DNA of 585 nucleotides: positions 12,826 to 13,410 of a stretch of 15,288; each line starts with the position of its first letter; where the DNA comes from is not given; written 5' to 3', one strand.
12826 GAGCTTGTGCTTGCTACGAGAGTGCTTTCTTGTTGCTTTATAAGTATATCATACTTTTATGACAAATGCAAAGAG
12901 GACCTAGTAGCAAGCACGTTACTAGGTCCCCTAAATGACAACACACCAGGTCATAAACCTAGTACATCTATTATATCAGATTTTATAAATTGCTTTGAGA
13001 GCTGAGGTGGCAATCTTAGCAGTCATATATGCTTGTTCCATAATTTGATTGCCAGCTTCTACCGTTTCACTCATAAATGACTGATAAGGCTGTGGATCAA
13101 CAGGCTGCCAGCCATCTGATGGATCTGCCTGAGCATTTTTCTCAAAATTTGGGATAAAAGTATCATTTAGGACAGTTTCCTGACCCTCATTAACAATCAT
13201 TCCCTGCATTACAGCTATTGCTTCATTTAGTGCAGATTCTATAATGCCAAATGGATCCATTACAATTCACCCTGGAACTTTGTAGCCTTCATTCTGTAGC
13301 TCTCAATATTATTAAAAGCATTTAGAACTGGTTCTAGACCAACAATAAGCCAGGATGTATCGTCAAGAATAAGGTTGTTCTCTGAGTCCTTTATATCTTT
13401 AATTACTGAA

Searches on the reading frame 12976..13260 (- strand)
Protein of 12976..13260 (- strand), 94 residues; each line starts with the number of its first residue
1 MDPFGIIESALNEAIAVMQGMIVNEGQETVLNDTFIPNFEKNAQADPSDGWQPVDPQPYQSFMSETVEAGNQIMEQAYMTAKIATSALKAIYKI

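Call 8: search_protein_families(library=pfam, proteins=[window:12976-13260:-], max_evalue=0.01)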
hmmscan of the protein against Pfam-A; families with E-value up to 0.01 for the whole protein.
window:12976-13260:- (94 aa): 0 families

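Call 10: search_protein_families(library=phrogs, proteins=[window:12976-13260:-], max_evalue=0.01)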
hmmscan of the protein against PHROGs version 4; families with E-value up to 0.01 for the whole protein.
window:12976-13260:- (94 aa): 0 families

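Call 17: find_related_loci(query=window:12976-13260:-, collection=viral_contigs, flank=6000)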
Query window:12976-13260:- (94 aa) in viral_contigs; peptide patterns used: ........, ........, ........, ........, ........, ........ (x = any residue, [..] = any of these).
18 stretches matched a pattern; 15 encode a relative of the query (tblastn E <= 1e-3); 15 distinct loci.
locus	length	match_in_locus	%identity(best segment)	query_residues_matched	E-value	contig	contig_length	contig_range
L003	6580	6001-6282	87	1-94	8e-54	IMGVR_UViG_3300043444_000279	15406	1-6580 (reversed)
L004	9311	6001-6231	51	6-82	4e-23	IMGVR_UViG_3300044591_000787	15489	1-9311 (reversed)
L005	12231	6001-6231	53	6-82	8e-23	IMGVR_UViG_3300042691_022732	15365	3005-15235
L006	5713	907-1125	53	6-78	5e-22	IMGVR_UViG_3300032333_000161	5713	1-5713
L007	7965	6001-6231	49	6-82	3e-21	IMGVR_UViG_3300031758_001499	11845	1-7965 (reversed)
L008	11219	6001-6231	48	6-82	2e-20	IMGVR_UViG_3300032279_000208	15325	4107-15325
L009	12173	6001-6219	51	6-78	1e-19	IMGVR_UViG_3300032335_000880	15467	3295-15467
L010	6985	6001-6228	49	6-81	2e-19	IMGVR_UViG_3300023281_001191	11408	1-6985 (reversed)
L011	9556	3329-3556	49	6-81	2e-19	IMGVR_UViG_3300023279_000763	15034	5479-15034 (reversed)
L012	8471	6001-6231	47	6-82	2e-19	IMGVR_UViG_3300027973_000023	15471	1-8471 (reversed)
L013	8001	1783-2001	49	6-78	4e-19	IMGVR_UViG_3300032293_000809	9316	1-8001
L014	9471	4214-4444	48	6-81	2e-18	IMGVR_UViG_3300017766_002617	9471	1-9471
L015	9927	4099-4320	47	6-78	2e-18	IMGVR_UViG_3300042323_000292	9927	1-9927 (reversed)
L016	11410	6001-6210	46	6-74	2e-13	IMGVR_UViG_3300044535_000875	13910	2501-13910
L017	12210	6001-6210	46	6-74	2e-13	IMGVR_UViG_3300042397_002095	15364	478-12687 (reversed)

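Call 24: find_homologous_proteins(query=window:12976-13260:-, max_evalue=0.00001)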
Query window:12976-13260:- (94 aa): 16 proteins with E <= 0.00001 among 16 candidates.
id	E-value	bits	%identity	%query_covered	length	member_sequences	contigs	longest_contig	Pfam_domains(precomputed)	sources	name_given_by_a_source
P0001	1.1e-54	200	100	100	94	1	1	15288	-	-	-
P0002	1.4e-49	183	91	100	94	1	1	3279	-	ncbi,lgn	-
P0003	1.0e-48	181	89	100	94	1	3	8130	-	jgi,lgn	jgi:hypothetical protein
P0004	2.1e-46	173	86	100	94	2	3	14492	-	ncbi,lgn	-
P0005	3.9e-36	140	74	95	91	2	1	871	-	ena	-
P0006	2.2e-30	122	71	90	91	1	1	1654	-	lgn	-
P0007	1.1e-27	113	63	94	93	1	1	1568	-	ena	-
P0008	1.5e-26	110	67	86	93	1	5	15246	-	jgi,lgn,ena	jgi:hypothetical protein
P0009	1.9e-26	109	67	86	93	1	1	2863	-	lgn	-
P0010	1.2e-25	107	59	99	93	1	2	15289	-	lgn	-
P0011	4.4e-23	99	59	86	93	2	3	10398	-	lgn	-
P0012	3.6e-22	96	60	86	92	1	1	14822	-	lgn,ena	-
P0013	3.7e-22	96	62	86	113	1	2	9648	-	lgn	-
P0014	4.6e-18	83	57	88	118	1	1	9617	-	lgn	-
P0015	6.2e-16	76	46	99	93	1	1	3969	-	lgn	-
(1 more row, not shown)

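Call 26: find_encoding_contigs(protein=P0002, flank=4000, max_places=3)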
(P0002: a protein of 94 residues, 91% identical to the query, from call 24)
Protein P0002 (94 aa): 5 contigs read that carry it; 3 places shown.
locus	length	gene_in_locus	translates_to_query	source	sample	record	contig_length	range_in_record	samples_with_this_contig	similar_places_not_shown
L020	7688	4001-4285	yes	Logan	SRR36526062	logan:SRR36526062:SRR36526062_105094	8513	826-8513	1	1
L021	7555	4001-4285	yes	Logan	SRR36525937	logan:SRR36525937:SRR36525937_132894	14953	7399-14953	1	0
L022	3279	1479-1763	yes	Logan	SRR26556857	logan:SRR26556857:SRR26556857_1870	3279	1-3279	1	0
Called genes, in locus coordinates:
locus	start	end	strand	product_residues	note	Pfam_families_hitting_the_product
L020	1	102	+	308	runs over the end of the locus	?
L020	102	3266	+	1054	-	-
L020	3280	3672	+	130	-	-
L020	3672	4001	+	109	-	-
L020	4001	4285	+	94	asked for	-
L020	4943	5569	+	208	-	PF01844:HNH (weak), PF13392:HNH_3 (weak)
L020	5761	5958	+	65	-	-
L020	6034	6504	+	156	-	-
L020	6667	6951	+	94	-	-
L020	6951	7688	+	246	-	?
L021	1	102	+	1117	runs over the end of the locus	-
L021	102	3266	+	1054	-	-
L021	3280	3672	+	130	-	-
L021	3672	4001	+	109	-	-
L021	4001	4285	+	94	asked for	-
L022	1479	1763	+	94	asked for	-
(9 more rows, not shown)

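Call 27: find_encoding_contigs(protein=P0003, flank=4000, max_places=3)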
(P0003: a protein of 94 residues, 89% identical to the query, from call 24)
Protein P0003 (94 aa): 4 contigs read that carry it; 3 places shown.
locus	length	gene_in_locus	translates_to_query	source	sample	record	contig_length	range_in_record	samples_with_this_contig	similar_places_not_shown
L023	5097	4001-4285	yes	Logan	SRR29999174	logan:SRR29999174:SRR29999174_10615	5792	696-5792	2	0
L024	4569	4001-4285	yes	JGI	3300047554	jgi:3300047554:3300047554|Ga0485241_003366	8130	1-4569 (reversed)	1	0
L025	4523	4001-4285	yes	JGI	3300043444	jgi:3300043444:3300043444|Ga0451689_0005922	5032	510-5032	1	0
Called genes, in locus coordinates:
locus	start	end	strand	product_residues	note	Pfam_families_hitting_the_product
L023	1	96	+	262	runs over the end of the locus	?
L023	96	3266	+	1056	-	-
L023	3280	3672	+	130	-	-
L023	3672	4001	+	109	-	-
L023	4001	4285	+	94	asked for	-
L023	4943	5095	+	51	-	?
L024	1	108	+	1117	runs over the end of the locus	-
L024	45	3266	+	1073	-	-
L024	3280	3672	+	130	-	-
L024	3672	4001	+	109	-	-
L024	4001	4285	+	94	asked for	-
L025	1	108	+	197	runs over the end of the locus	-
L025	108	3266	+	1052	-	-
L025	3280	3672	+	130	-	-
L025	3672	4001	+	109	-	-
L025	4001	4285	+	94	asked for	-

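Call 28: find_encoding_contigs(protein=P0004, flank=4000, max_places=3)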
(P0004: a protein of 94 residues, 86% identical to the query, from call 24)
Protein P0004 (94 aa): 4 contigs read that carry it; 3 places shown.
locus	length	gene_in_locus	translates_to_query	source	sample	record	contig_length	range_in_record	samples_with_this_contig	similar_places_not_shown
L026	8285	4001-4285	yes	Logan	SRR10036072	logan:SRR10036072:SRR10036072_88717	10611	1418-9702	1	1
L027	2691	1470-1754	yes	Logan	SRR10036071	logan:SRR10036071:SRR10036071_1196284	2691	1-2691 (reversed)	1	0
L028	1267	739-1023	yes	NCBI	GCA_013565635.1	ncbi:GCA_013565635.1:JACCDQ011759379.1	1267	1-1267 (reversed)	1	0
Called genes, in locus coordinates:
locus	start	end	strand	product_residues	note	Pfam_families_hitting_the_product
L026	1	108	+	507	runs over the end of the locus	?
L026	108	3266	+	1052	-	-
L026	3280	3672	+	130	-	-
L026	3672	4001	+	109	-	-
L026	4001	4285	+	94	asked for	-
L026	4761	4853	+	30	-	-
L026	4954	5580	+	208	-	PF01844:HNH (weak), PF13392:HNH_3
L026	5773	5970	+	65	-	-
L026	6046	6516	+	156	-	-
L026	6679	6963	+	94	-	-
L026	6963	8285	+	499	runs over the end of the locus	PF17289:Terminase_6C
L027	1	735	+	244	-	?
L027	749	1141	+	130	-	-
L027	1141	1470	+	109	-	-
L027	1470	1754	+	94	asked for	-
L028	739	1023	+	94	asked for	-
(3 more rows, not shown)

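Call 29: find_encoding_contigs(protein=P0008, flank=4000, max_places=5)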
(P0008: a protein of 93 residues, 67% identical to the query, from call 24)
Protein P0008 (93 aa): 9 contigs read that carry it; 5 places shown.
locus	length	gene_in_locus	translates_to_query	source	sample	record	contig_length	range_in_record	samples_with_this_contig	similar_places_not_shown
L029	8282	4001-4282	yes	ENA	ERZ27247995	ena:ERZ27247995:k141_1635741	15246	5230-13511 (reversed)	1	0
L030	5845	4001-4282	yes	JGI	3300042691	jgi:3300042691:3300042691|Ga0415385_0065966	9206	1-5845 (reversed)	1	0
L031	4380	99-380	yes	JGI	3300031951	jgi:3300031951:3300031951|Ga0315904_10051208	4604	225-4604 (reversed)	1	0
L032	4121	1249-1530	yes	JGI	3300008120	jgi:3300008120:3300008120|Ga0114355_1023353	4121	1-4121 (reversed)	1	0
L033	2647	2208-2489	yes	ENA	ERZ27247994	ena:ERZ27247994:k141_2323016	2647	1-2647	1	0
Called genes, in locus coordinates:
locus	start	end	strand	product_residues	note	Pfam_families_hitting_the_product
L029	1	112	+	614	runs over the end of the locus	?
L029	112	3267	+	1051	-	-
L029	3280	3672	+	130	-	-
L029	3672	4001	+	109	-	-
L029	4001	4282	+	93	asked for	-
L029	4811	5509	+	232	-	PF13392:HNH_3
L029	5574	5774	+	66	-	-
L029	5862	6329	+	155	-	-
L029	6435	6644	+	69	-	-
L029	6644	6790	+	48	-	-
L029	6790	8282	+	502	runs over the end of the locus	PF17289:Terminase_6C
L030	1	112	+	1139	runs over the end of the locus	-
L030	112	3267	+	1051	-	-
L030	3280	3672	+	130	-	-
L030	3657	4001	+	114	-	-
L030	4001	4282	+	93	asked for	-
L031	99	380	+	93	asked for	-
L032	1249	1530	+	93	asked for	-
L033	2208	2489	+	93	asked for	-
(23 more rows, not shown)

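Call 30: find_encoding_contigs(protein=P0010, flank=4000, max_places=3)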
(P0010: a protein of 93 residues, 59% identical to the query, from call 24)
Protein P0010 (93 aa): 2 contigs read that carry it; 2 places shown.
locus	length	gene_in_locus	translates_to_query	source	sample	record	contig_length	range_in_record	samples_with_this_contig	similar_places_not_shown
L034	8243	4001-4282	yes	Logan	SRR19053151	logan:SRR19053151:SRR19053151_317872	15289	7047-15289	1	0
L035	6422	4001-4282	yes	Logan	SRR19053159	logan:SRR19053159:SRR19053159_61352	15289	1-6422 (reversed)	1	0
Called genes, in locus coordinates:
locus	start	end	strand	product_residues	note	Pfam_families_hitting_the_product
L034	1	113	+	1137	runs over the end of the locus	PF02210:Laminin_G_2 (faint)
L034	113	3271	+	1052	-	-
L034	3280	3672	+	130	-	-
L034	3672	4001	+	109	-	-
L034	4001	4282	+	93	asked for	-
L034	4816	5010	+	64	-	-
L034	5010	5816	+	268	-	PF13392:HNH_3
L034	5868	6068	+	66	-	-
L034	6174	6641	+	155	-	-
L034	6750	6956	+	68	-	-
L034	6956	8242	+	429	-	?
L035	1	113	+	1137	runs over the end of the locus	PF02210:Laminin_G_2 (faint)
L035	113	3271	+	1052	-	-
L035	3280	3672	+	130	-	-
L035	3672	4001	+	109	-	-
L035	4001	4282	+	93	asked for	-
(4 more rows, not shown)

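Call 31: find_encoding_contigs(protein=P0011, flank=4000, max_places=3)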
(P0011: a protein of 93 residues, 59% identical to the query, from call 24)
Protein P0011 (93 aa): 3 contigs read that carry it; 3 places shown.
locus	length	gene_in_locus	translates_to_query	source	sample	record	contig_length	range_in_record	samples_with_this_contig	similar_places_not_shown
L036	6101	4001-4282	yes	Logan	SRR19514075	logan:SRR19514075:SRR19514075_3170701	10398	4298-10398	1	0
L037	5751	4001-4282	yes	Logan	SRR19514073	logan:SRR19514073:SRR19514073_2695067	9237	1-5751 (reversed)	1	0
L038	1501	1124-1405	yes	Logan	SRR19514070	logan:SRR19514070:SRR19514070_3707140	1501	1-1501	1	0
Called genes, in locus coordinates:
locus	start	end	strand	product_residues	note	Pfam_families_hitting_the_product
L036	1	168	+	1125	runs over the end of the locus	PF13385:Laminin_G_3 (faint), PF02210:Laminin_G_2 (faint)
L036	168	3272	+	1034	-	-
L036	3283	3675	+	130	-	-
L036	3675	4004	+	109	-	-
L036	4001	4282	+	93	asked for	-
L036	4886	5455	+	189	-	PF02945:Endonuclease_7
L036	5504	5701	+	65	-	-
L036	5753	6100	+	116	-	?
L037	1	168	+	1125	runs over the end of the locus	PF13385:Laminin_G_3 (faint), PF02210:Laminin_G_2 (faint)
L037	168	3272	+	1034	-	-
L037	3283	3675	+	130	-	-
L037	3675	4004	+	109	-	-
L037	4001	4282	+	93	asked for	-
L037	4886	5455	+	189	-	PF02945:Endonuclease_7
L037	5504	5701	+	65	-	-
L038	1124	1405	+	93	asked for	-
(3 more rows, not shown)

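Call 32: find_encoding_contigs(protein=P0012, flank=4000, max_places=3)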
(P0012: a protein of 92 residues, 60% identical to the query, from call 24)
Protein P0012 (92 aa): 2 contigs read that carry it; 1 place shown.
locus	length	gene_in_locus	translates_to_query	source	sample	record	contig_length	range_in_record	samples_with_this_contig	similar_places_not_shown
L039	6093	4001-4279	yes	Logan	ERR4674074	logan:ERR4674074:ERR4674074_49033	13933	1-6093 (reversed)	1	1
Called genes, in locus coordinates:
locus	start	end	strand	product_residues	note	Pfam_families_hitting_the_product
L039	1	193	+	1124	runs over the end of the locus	PF13385:Laminin_G_3 (faint), PF02210:Laminin_G_2 (faint)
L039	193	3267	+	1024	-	-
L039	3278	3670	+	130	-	-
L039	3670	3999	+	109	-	-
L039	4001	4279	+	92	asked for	-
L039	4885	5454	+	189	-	PF02945:Endonuclease_7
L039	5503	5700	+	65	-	-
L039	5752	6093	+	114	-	?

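Call 33: find_encoding_contigs(protein=P0013, flank=4000, max_places=3)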
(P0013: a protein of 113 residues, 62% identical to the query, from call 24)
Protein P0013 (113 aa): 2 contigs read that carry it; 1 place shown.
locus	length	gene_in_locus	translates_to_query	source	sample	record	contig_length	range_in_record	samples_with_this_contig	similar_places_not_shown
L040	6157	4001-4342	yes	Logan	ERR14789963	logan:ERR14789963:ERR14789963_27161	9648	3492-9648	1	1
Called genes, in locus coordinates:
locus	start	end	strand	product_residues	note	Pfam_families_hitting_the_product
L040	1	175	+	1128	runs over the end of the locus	-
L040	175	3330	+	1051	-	PF02210:Laminin_G_2 (weak)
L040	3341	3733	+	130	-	-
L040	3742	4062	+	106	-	-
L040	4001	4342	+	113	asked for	-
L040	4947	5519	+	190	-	PF02945:Endonuclease_7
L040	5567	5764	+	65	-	-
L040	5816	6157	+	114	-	?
